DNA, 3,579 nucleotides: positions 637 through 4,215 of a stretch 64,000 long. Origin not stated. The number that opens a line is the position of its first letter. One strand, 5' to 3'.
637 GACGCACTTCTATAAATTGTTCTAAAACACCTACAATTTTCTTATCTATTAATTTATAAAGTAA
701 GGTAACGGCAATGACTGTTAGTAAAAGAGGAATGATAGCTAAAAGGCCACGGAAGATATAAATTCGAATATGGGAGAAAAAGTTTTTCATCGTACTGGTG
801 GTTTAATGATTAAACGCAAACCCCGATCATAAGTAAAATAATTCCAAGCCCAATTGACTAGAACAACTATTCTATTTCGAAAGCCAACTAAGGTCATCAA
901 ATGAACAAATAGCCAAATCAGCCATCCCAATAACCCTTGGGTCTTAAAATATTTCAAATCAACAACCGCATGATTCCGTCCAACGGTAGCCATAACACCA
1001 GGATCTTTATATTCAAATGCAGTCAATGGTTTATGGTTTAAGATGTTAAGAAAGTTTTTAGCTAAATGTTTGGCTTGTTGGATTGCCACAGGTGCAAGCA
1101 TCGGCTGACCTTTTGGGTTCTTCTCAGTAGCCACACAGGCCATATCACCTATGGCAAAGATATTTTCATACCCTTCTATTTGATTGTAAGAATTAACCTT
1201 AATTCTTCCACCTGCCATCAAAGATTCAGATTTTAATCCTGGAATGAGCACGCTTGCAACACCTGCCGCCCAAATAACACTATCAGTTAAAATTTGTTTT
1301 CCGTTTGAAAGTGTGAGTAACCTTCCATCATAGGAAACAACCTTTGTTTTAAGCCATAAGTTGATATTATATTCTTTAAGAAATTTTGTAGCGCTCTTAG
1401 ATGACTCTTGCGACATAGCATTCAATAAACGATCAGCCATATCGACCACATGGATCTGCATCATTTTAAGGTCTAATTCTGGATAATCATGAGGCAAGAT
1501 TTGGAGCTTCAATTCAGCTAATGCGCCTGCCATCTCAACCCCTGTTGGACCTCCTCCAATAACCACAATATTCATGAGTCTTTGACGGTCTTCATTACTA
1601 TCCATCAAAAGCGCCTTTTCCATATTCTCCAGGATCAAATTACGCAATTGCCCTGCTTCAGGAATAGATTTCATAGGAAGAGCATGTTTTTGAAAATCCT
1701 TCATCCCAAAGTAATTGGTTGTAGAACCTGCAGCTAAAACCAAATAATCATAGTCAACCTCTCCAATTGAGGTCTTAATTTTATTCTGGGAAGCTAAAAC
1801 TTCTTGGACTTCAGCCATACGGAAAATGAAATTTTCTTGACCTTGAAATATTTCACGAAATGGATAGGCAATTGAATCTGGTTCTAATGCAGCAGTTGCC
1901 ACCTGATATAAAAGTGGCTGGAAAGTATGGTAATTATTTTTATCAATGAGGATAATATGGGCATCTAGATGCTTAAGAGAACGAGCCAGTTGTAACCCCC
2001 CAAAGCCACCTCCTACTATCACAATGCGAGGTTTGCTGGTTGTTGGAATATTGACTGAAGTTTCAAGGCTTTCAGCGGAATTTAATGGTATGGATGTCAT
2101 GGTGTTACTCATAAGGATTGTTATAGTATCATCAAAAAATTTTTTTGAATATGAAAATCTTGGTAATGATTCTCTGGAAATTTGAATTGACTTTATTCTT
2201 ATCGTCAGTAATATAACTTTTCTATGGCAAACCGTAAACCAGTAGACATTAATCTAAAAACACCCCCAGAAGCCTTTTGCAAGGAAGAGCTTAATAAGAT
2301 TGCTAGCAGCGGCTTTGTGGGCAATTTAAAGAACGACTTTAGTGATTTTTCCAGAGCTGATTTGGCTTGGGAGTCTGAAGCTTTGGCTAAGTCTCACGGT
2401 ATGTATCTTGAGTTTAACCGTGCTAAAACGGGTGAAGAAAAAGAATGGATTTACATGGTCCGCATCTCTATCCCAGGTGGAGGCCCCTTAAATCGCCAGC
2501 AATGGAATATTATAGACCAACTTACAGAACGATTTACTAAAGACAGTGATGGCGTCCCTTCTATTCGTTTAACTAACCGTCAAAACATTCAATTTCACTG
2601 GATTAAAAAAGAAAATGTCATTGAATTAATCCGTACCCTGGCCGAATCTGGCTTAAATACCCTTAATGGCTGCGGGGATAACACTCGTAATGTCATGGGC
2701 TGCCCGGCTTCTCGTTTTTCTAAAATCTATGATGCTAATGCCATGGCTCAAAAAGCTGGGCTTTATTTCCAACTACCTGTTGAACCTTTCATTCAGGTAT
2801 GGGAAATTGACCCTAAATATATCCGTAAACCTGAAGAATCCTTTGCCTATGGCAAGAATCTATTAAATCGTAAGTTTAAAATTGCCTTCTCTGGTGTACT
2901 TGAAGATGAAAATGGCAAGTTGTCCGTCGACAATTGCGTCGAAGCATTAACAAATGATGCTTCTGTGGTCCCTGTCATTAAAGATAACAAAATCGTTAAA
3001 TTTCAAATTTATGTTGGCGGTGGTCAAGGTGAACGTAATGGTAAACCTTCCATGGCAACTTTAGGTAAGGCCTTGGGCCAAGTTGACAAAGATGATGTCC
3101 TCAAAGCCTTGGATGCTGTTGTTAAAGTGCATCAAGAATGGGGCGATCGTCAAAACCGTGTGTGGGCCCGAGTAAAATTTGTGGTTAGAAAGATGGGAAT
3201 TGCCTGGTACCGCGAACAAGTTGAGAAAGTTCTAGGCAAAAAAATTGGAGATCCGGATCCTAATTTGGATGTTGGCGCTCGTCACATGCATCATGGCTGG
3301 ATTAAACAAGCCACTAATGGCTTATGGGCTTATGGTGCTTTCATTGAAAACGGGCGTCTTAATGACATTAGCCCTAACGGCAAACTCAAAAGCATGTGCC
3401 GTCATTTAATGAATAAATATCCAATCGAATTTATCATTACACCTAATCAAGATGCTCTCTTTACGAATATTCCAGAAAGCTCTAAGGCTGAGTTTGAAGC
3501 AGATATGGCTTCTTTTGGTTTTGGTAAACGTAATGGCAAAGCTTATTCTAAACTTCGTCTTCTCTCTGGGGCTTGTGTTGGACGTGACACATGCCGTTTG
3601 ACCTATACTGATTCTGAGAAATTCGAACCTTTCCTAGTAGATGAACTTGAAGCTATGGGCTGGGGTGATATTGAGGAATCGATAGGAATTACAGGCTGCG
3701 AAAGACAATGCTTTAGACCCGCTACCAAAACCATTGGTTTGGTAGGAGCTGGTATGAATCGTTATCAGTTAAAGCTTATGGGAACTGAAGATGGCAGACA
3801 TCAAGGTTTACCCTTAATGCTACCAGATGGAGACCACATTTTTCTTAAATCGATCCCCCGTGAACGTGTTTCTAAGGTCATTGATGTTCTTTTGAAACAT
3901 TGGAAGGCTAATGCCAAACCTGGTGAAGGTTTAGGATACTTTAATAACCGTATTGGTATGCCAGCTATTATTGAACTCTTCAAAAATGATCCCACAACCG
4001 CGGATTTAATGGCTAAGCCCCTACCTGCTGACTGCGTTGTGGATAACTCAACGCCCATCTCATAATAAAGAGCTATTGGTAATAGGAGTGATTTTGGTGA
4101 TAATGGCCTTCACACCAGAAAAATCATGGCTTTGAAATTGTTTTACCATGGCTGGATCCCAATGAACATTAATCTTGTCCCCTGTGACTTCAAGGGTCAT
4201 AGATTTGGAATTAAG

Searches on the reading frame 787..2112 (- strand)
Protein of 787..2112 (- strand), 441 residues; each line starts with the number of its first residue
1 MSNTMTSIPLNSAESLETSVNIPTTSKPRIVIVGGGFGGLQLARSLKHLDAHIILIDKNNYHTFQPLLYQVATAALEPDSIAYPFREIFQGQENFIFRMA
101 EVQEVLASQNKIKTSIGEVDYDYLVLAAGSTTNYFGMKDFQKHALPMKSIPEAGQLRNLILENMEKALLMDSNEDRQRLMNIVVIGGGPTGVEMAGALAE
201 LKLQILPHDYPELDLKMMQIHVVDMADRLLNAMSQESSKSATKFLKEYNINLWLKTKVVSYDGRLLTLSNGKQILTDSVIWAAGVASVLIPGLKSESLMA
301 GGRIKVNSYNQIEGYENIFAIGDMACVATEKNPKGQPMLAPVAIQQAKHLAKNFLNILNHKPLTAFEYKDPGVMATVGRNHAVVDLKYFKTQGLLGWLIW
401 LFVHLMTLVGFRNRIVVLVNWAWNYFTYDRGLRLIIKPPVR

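Call 68: search_protein_families(library=pfam, proteins=[window:787-2112:-], max_evalue=0.0001)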
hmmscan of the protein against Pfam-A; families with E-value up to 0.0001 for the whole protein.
window:787-2112:- (441 aa): 8 families
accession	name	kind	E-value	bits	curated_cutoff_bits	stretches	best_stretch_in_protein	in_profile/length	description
PF07992.20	Pyr_redox_2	-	2.1e-47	162.4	26.1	1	29-347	2-291/291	Pyridine nucleotide-disulphide oxidoreductase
PF00070.33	Pyr_redox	-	2.9e-16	60.2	22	1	181-263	1-68/82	Pyridine nucleotide-disulphide oxidoreductase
PF22366.1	NDH2_C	-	2.1e-09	37.8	27.7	1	372-426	3-58/62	NDH2 C-terminal domain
PF01266.30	DAO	-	8.2e-06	26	27.9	0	29-59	1-31/353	FAD dependent oxidoreductase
PF13454.12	NAD_binding_9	-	2.5e-05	24.7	21.8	0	183-228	1-35/155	FAD-NAD(P)-binding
PF03486.20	HI0933_like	-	5.4e-05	23.2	50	0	29-60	2-33/244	HI0933-like protein Rossmann domain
PF13738.12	Pyr_redox_3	-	5.8e-05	22.9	30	0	183-204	1-22/305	Pyridine nucleotide-disulphide oxidoreductase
PF13450.12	NAD_binding_8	-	6.2e-05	23.6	21.9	0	32-60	1-29/68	NAD(P)-binding Rossmann-like domain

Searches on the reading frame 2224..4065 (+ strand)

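Call 68: search_protein_families(library=pfam, proteins=[window:2224-4065:+], max_evalue=0.0001)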
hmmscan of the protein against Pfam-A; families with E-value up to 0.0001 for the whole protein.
window:2224-4065:+ (613 aa): 2 families
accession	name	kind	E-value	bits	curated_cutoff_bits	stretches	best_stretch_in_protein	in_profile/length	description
PF01077.27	NIR_SIR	-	3.8e-35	121.1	27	1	150-340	1-157/158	Nitrite and sulphite reductase 4Fe-4S domain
PF03460.22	NIR_SIR_ferr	-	1.6e-17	63.4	24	1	76-141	9-68/69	Nitrite/Sulfite reductase ferredoxin-like half domain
